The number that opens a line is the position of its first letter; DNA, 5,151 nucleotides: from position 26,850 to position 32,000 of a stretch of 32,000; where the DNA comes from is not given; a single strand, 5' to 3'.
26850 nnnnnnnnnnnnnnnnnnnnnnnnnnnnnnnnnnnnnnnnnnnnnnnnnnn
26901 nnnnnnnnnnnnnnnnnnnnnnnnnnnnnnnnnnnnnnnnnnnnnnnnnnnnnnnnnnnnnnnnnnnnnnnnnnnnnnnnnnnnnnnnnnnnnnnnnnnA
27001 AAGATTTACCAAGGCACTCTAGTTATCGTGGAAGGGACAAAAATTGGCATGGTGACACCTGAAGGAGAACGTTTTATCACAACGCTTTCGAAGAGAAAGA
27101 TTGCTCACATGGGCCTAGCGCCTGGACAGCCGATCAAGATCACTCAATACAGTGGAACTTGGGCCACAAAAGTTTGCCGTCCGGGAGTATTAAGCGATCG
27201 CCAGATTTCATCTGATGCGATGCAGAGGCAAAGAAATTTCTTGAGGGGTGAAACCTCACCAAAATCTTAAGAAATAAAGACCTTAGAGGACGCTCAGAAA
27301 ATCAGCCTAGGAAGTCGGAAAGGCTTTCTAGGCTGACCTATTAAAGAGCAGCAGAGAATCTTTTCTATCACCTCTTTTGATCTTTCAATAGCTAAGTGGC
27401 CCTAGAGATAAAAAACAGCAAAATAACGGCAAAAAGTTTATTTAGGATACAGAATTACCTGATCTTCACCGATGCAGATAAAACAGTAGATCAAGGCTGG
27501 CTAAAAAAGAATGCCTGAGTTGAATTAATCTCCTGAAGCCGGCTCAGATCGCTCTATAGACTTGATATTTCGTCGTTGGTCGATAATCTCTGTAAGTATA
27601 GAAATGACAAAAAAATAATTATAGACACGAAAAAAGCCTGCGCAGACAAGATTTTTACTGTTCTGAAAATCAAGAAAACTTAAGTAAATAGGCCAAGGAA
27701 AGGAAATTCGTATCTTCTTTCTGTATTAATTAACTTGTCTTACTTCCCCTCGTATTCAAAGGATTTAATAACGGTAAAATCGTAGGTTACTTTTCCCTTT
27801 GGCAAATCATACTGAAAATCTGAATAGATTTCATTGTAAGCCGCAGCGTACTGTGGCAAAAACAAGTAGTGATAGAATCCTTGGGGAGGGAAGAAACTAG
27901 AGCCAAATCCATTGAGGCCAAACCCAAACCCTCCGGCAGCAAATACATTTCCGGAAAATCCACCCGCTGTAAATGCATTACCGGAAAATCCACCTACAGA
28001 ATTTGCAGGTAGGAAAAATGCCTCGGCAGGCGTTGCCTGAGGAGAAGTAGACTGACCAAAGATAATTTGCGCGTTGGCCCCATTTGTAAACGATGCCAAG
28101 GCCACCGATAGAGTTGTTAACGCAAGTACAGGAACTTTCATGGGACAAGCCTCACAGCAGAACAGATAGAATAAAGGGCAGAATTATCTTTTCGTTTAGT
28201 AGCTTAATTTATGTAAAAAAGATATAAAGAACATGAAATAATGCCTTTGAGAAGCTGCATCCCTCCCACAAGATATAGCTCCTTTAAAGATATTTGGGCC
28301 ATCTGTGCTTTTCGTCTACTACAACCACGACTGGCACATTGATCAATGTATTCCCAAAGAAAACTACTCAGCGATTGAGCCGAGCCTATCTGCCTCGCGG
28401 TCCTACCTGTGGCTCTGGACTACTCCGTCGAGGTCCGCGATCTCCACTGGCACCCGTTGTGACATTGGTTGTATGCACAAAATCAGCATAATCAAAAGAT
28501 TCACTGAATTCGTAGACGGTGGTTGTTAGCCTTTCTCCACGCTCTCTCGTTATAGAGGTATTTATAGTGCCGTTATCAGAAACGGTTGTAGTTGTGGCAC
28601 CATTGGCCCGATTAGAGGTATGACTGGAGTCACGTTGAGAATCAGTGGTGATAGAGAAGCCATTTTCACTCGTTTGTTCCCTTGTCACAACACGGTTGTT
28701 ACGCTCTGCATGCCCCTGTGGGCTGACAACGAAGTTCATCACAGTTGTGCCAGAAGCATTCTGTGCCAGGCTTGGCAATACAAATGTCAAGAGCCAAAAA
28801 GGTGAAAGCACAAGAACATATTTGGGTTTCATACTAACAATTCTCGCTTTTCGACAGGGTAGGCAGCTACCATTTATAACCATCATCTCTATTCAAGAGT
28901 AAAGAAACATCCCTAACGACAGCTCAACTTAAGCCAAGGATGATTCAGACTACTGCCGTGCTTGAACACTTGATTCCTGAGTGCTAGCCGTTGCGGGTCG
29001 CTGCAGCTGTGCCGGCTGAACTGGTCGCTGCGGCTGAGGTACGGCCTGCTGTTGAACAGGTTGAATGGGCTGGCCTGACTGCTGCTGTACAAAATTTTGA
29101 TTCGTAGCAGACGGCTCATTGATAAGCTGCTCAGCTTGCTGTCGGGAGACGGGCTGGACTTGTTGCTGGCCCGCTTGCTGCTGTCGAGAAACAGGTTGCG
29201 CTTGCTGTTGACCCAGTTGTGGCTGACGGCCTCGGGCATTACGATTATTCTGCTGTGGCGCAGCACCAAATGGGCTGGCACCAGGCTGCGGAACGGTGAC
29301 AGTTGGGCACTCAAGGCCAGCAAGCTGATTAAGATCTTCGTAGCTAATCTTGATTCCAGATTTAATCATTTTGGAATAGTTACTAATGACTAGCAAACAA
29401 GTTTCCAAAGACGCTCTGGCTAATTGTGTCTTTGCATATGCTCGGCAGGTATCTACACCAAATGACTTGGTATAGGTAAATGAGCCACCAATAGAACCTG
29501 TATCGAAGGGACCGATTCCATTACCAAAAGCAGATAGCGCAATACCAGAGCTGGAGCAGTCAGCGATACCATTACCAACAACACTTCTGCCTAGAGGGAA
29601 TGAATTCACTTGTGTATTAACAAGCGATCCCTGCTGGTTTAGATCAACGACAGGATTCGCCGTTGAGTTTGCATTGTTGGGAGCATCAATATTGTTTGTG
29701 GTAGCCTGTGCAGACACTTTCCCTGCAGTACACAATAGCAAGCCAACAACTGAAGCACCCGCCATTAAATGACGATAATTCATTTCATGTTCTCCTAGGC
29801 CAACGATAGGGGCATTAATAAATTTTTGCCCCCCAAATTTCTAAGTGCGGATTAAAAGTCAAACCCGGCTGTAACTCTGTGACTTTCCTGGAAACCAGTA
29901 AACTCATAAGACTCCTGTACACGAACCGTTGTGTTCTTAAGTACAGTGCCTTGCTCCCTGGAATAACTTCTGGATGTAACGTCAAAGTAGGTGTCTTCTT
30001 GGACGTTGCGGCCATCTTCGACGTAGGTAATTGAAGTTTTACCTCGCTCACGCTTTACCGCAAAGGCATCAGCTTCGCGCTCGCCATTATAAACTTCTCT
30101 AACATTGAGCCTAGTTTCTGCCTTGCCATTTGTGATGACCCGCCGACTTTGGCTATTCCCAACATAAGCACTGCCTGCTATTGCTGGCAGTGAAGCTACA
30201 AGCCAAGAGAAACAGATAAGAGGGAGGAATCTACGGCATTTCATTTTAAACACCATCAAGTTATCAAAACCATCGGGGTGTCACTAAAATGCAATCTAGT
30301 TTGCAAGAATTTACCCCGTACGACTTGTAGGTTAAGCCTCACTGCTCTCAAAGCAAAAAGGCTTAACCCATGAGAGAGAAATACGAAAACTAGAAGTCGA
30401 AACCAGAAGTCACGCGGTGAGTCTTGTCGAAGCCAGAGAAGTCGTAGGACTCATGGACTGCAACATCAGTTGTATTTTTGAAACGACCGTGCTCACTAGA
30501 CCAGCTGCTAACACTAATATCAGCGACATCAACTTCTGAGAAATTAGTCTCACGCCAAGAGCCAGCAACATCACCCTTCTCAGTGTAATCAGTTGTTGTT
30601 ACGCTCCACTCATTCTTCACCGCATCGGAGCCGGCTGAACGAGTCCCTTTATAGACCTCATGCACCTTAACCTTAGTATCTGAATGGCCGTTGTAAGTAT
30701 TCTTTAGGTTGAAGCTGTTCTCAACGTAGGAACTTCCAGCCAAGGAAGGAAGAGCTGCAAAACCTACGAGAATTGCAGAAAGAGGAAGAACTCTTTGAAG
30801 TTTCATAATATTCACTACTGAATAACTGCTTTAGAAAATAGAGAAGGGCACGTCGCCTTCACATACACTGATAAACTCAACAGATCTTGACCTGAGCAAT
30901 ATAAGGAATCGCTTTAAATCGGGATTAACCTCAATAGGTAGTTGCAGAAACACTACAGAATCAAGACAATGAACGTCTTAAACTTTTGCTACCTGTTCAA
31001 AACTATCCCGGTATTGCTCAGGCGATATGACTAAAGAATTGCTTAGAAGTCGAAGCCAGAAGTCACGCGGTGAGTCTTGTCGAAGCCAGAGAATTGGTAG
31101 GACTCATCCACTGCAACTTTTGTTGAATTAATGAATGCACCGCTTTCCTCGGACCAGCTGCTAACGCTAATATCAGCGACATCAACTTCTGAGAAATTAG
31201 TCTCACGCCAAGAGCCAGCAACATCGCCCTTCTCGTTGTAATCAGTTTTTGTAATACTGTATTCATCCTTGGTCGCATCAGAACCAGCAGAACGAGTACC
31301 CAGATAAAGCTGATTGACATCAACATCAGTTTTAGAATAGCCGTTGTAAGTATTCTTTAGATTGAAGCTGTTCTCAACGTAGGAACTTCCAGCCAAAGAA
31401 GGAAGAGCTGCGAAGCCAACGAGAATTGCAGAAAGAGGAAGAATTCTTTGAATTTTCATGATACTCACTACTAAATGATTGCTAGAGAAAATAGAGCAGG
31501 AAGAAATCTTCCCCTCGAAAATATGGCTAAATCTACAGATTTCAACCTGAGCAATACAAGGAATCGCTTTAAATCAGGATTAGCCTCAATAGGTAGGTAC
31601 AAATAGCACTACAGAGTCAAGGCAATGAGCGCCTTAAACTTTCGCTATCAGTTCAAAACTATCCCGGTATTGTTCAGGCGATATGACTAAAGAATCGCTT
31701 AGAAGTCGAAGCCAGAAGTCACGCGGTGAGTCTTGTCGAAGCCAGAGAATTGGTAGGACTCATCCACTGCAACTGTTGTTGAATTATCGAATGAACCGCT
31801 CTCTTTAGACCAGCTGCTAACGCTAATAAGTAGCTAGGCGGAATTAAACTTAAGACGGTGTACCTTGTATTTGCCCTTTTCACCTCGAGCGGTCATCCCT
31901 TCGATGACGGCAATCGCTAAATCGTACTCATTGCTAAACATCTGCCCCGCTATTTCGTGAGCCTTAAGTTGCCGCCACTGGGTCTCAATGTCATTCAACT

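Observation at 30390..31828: Mosaic of invariant blocks and hypervariable, charge-swapped patches in the GFDF-family copies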

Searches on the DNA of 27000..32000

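Call 57: search_rna_families(source=window, start=27000, end=32000, threshold=evalue, max_evalue=1)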
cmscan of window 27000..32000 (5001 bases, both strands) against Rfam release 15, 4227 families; matches with E-value up to 1: 0.
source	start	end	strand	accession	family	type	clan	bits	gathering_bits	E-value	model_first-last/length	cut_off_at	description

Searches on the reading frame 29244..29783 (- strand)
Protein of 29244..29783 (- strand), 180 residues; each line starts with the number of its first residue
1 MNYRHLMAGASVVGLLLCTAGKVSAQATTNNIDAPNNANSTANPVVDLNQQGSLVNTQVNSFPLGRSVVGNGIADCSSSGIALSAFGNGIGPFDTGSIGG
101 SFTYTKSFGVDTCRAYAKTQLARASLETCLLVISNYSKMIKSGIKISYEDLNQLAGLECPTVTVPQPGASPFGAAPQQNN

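Call 39: find_homologous_proteins(query=window:29244-29783:-, max_evalue=0.001)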
Query seq(180 aa) (180 aa): 57 proteins with E <= 0.001 among 605 candidates.
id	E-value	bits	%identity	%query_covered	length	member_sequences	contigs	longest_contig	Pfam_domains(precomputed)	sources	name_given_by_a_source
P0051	2.0e-110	384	99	100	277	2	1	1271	-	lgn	-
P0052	3.2e-100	351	92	99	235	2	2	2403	-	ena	-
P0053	1.6e-94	332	86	97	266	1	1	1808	-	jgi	jgi:hypothetical protein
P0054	2.0e-94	332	83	100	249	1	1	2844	-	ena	-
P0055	8.1e-93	327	83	100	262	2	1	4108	-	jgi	jgi:hypothetical protein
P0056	1.0e-88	313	78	100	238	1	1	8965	-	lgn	-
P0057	3.4e-86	305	77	98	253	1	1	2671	-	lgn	-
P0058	7.9e-78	278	71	100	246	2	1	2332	-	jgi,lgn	jgi:hypothetical protein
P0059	1.1e-77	278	71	100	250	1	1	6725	-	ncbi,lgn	ncbi:MAG: hypothetical protein WA902_07070 [Thermosynechococcaceae cyanobacterium]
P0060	3.1e-77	276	70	100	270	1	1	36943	-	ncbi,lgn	-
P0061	9.4e-68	245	65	94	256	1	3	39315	-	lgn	-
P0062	2.0e-67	244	68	91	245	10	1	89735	-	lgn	-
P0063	5.0e-67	243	68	88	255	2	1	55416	-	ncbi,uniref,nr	ncbi:hypothetical protein [Acaryochloris sp. IP29b_bin.137]|uniref:hypothetical protein n=1 Tax=Acar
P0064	5.1e-67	243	63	98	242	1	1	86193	-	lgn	-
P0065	8.4e-67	242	68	89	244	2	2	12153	-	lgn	-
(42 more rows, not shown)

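Call 48: predict_structure(alignment_id=A4)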
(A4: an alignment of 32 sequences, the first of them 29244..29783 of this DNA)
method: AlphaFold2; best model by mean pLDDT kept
length: 180 residues; sequences in the alignment: 32
mean_pLDDT: 46.5   pTM: 0.25
mean pLDDT of the five models: 46.5, 45.5, 45.3, 44.9, 39.0
residues with pLDDT >= 90: 0; 70-90: 5; 50-70: 65; < 50: 110
segments of 3 or more residues with pLDDT < 50: 1-3, 20-110, 169-180
pLDDT, mean of each block of 10 residues (from residue 1): 50 52 32 33 35 36 33 39 39 41 43 53 62 69 65 62 52 43
secondary structure, 60 per line:
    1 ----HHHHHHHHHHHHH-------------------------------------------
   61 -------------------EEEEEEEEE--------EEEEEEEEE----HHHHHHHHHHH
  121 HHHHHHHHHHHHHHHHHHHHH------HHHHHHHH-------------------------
elements in order: H5-17 E80-88 E97-105 H110-141 H148-155

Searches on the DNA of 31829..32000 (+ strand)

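Call 44: search_dna_similar(query=window:31829-32000:+, collection=plasmids, mode=distant, max_rows=8)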
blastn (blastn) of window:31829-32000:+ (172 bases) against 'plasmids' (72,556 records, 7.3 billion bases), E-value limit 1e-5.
Records with a match: 4; places in all: 12; records where one place covers at least 80% of the query: 3.
Best place of each record, by identity: 60-80% 4.
By first word of the organism name: Trichormus 2; Nostoc 1; Kovacikia 1.
By predicted mobility (MOB-suite, as given by PLSDB): non-mobilizable 3; conjugative 1.
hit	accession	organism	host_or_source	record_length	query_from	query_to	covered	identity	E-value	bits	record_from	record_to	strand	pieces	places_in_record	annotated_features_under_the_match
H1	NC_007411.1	Trichormus variabilis ATCC 29413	-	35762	1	169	98%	73.4%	2e-18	100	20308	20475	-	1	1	hypothetical protein (x2)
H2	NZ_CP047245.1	Trichormus variabilis 0441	cell culture,thermal spring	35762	1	169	98%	73.4%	2e-18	100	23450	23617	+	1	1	hypothetical protein (x2)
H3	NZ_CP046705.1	Nostoc sp. ATCC 53789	-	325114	1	151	88%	70.9%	2e-11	75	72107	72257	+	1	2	IS630 family transposase | DDE-type integrase/transposase/recombinase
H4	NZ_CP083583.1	Kovacikia minuta CCNUW1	cell culture,fresh water lake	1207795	58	172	67%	75.7%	2e-13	82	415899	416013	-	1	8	record has no annotation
